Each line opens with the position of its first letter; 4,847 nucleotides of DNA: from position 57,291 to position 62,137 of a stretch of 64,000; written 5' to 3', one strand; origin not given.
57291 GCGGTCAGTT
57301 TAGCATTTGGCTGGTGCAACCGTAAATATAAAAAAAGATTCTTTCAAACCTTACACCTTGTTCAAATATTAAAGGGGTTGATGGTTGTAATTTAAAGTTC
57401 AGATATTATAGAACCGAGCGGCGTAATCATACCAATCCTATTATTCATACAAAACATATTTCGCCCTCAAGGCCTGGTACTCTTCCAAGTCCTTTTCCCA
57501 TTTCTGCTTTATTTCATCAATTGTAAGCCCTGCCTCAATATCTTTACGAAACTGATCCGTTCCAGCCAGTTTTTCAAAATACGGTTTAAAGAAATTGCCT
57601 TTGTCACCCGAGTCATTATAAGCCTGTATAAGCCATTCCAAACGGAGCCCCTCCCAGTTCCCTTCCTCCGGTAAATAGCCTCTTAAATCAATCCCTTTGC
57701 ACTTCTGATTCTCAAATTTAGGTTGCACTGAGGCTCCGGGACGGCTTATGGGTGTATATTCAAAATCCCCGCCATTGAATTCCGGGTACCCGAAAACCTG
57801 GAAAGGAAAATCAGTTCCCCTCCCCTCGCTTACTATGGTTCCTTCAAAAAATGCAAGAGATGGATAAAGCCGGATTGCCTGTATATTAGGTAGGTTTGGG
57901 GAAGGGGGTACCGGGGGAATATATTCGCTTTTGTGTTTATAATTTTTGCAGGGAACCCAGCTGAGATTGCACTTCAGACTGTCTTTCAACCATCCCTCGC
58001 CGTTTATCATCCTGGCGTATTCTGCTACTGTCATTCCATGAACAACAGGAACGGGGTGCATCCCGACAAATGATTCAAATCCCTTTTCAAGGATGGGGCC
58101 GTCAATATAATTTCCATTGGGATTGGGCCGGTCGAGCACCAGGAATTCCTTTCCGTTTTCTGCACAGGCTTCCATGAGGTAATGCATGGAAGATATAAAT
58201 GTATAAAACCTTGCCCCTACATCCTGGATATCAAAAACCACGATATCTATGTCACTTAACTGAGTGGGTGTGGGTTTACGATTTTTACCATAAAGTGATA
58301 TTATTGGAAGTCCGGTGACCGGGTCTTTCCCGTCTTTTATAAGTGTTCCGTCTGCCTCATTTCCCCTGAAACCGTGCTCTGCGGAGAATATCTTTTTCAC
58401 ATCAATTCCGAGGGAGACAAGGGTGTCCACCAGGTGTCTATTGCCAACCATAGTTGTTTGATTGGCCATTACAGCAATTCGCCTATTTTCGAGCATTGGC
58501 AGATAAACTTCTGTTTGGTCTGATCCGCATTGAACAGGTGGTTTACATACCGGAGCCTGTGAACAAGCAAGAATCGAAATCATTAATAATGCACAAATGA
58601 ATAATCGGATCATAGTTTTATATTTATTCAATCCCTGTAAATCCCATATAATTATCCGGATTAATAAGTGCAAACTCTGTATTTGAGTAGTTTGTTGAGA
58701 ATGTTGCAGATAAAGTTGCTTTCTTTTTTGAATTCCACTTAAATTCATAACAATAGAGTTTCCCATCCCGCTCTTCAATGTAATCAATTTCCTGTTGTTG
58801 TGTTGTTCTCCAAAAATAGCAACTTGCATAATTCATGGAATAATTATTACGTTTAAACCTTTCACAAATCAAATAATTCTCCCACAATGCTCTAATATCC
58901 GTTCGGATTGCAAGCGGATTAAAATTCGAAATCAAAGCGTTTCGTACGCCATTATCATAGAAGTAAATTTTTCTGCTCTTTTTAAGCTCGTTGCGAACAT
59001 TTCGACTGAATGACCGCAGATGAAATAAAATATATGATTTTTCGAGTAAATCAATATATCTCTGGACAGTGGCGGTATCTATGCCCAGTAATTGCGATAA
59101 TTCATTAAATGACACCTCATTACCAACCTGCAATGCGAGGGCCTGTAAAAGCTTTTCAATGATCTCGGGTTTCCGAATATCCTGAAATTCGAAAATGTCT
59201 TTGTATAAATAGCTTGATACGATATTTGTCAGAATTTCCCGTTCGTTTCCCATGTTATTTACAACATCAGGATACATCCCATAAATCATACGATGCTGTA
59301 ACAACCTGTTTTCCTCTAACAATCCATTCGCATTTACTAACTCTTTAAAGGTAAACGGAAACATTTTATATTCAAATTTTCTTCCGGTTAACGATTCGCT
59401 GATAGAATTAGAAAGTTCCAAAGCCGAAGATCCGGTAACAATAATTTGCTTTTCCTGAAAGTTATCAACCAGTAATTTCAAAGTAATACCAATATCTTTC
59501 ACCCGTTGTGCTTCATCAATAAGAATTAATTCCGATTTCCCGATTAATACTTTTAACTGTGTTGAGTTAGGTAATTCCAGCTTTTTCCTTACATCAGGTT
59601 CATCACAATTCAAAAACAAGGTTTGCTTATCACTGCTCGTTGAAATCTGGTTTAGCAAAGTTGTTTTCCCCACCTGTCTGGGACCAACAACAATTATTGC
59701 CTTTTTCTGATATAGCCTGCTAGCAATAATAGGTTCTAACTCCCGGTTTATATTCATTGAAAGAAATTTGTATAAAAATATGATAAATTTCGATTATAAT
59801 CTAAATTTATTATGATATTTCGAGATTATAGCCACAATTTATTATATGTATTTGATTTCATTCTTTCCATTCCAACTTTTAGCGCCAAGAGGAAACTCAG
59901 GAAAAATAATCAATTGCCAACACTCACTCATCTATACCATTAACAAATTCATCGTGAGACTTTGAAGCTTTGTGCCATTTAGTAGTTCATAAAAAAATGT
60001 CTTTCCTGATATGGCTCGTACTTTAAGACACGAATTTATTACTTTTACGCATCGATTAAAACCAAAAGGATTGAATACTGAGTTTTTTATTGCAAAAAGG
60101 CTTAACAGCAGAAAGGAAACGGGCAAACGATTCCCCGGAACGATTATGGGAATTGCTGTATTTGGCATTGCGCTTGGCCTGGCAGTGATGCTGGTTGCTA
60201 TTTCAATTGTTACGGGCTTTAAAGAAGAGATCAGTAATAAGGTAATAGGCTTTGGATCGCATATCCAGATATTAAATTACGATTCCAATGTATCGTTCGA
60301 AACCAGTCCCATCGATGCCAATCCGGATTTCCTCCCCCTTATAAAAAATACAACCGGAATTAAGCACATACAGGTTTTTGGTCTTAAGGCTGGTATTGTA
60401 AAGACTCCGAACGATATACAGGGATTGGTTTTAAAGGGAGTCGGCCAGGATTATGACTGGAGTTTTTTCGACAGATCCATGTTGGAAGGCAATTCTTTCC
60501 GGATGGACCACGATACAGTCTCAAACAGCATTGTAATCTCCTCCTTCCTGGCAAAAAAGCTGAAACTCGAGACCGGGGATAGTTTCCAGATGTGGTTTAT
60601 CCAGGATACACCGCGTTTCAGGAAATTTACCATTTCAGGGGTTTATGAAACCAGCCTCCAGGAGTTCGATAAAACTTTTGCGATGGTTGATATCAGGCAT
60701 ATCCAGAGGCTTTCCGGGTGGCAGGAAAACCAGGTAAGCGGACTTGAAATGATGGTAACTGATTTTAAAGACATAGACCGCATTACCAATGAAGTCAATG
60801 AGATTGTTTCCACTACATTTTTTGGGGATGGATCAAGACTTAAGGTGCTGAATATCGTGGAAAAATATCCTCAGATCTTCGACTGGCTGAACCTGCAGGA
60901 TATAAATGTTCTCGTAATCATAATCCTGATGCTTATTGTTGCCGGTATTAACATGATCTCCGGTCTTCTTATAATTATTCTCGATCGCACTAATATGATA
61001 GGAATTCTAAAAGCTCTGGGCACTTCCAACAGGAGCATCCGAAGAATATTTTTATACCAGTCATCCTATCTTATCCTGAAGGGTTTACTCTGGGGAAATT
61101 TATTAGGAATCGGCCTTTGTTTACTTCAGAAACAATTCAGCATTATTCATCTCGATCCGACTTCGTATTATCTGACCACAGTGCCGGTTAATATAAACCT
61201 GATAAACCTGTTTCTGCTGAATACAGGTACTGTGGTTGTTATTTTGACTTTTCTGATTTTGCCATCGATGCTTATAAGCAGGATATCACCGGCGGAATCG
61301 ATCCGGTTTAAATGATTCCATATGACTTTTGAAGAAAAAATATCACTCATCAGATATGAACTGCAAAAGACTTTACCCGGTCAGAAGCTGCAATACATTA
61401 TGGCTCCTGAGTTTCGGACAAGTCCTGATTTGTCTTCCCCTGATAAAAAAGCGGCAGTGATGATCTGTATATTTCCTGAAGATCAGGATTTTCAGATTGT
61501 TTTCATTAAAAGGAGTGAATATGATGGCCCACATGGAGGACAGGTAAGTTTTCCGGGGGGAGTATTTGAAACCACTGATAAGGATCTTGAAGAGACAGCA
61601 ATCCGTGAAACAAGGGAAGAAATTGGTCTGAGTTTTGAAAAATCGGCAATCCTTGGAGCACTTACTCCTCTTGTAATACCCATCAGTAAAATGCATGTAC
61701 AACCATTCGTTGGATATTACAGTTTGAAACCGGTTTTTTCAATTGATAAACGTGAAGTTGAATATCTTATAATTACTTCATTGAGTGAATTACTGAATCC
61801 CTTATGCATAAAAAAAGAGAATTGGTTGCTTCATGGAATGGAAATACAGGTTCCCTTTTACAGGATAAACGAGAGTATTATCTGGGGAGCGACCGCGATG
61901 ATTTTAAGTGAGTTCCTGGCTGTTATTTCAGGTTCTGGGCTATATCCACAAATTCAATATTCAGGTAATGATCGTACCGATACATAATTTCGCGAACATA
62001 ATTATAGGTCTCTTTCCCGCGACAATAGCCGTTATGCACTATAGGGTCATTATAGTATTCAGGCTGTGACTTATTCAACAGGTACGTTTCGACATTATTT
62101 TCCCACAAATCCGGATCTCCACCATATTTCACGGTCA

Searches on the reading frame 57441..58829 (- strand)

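Call 10: search_protein_families(library=pfam, proteins=[window:57441-58829:-], max_evalue=0.001)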
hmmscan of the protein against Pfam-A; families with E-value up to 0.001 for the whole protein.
window:57441-58829:- (462 aa): 2 families
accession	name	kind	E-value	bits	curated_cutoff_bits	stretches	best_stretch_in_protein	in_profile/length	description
PF07075.17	NamZ_N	-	1.9e-78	263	26.9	1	118-316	1-202/203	Exo-beta-N-acetylmuramidase NamZ, N-terminal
PF20732.2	NamZ_C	-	2.9e-30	106.5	25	1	321-461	2-152/152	Exo-beta-N-acetylmuramidase NamZ, C-terminal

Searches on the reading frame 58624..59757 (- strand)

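Call 10: search_protein_families(library=pfam, proteins=[window:58624-59757:-], max_evalue=0.001)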
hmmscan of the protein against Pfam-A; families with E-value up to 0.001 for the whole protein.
window:58624-59757:- (377 aa): 5 families
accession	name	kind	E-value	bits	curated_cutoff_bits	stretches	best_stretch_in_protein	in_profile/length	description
PF13635.12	DUF4143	-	1.4e-39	135.8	28.1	1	186-342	2-160/160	Domain of unknown function (DUF4143)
PF13173.12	AAA_14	-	1.3e-33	116.2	27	1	18-140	2-128/129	AAA domain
PF13401.12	AAA_22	-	5e-06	27.3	27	0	17-56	4-46/130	AAA domain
PF08279.18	HTH_11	-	5.3e-05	23.4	25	1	201-241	3-42/55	HTH domain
PF09439.16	SRPRB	-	0.00045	20.1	25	1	17-48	2-33/178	Signal recognition particle receptor beta subunit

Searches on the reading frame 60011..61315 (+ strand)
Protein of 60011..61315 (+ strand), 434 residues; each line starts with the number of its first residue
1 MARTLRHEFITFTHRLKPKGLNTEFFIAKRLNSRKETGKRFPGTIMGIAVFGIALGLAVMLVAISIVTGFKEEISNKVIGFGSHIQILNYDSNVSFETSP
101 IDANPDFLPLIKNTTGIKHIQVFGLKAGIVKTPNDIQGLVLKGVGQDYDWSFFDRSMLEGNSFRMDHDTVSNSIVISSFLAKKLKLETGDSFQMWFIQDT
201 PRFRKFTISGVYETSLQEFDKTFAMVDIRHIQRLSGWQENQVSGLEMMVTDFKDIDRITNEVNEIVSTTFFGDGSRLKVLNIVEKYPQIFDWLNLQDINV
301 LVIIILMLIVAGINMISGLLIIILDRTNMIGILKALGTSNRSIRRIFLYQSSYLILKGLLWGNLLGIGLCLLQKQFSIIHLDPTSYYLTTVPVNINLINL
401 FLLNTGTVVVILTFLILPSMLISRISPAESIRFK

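Call 10: search_protein_families(library=pfam, proteins=[window:60011-61315:+], max_evalue=0.001)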
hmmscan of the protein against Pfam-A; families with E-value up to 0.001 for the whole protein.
window:60011-61315:+ (434 aa): 2 families
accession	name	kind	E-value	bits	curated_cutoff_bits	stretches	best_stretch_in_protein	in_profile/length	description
PF02687.27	FtsX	-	1.4e-13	51.4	25.5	1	302-427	2-120/120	FtsX-like permease C-terminal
PF12704.14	MacB_PCD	-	5e-13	50.3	27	1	47-264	2-206/207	MacB-like periplasmic core domain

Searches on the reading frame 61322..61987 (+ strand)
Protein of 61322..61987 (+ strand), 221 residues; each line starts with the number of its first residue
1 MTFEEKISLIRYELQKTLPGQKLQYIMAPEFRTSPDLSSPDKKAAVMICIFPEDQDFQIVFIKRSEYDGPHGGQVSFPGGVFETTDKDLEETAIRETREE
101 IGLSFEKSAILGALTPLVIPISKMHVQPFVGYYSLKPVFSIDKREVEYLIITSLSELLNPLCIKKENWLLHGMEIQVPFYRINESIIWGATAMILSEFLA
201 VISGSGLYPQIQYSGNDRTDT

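Call 10: search_protein_families(library=pfam, proteins=[window:61322-61987:+], max_evalue=0.001)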
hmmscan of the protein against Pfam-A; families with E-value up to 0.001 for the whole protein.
window:61322-61987:+ (221 aa): 1 family
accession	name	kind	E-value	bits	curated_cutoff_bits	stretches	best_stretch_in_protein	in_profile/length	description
PF00293.34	NUDIX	-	8.3e-12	45.7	21.1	1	43-114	3-69/134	NUDIX domain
